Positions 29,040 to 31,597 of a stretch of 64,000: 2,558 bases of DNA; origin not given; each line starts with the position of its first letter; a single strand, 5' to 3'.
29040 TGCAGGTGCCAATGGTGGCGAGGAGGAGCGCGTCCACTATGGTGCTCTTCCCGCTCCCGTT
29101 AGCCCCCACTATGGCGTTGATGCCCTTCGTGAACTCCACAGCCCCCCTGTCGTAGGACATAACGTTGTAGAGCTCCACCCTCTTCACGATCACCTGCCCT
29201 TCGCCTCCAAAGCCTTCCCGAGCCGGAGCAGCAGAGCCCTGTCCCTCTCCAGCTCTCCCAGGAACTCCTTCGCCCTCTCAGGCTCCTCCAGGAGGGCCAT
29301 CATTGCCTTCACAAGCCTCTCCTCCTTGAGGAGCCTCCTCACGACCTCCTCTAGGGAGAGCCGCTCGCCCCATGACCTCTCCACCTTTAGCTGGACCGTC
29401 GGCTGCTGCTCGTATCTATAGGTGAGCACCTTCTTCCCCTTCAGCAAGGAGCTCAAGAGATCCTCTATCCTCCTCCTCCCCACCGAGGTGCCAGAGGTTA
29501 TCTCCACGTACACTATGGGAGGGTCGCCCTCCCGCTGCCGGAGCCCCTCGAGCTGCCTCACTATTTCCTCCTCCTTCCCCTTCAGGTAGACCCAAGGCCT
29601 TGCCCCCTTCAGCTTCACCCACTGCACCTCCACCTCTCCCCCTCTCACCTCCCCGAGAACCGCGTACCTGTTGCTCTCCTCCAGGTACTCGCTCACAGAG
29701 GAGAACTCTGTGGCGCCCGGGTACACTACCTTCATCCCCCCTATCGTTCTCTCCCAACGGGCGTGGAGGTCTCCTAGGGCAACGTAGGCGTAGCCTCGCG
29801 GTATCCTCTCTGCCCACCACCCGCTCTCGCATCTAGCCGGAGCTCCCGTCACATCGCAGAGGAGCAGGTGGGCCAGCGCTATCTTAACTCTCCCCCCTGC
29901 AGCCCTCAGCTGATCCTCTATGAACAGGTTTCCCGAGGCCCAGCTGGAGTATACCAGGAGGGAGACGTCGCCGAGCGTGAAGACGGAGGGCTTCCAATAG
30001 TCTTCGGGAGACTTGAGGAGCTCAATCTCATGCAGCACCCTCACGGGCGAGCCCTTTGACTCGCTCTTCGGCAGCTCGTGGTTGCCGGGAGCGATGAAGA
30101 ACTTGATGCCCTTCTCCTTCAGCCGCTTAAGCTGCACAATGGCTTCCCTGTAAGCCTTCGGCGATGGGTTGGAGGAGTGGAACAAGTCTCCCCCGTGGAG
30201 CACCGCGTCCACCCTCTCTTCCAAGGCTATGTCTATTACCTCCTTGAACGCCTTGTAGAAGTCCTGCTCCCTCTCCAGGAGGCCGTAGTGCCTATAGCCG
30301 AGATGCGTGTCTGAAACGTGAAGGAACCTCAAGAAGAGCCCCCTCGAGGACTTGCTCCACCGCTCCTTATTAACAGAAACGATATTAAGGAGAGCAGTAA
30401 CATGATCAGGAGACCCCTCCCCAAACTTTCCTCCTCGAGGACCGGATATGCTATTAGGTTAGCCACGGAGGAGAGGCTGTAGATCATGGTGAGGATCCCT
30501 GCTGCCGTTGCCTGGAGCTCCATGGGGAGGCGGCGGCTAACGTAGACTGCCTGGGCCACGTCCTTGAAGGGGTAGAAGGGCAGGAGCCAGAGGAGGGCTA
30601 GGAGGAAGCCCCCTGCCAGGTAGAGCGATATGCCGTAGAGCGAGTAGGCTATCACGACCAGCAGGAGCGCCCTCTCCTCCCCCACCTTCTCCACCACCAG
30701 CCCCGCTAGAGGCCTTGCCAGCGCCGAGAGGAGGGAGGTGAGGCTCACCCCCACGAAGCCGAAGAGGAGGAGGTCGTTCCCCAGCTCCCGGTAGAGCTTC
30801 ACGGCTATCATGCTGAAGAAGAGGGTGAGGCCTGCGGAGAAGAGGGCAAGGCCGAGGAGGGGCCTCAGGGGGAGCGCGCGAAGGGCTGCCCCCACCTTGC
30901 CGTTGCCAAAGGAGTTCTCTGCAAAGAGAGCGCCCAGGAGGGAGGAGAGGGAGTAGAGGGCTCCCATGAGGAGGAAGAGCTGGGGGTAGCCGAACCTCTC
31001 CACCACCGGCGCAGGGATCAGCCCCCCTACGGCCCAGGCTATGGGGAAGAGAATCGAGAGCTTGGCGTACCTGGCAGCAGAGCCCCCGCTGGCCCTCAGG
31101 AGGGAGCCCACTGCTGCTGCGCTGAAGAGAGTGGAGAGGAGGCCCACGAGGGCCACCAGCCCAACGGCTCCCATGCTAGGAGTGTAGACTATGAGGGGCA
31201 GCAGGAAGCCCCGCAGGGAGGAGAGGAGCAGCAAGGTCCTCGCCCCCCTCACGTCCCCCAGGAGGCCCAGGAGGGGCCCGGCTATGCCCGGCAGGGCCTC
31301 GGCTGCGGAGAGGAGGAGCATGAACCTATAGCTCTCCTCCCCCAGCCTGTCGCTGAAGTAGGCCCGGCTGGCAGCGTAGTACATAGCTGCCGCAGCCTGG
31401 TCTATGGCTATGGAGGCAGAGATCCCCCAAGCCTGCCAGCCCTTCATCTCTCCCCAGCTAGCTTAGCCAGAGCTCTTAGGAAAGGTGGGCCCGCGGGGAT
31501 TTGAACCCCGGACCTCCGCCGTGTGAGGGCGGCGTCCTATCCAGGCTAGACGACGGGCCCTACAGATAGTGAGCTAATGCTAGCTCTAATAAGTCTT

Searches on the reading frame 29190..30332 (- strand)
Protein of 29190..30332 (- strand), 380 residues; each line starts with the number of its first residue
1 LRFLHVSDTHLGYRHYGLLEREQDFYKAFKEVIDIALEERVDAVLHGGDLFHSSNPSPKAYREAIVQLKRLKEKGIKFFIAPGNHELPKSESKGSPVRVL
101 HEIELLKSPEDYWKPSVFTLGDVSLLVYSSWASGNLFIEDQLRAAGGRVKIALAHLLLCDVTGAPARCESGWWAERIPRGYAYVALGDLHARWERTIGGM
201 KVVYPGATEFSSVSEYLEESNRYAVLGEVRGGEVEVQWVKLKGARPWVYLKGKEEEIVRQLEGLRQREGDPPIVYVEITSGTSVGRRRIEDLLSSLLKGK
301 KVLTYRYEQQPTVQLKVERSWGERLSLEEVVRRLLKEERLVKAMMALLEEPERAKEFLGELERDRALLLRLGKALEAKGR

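Call 68: search_protein_families(library=pfam, proteins=[window:29190-30332:-], max_evalue=0.00001)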
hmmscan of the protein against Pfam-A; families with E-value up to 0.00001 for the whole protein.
window:29190-30332:- (380 aa): 2 families
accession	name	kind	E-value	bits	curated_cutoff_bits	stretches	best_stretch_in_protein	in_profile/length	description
PF00149.33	Metallophos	-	1.6e-15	58.5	21.5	1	1-100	1-72/191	Calcineurin-like phosphoesterase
PF12850.12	Metallophos_2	-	5.5e-07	30.2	27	1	1-211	1-138/154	Calcineurin-like phosphoesterase superfamily domain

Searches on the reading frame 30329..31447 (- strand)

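Call 17: search_protein_families(library=pfam, proteins=[window:30329-31447:-], max_evalue=0.01)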
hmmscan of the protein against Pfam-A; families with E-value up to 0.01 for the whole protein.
window:30329-31447:- (372 aa): 1 family
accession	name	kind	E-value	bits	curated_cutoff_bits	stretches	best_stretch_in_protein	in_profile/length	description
PF07690.21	MFS_1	-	1.5e-12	47.6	33.4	1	19-328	11-344/347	Major Facilitator Superfamily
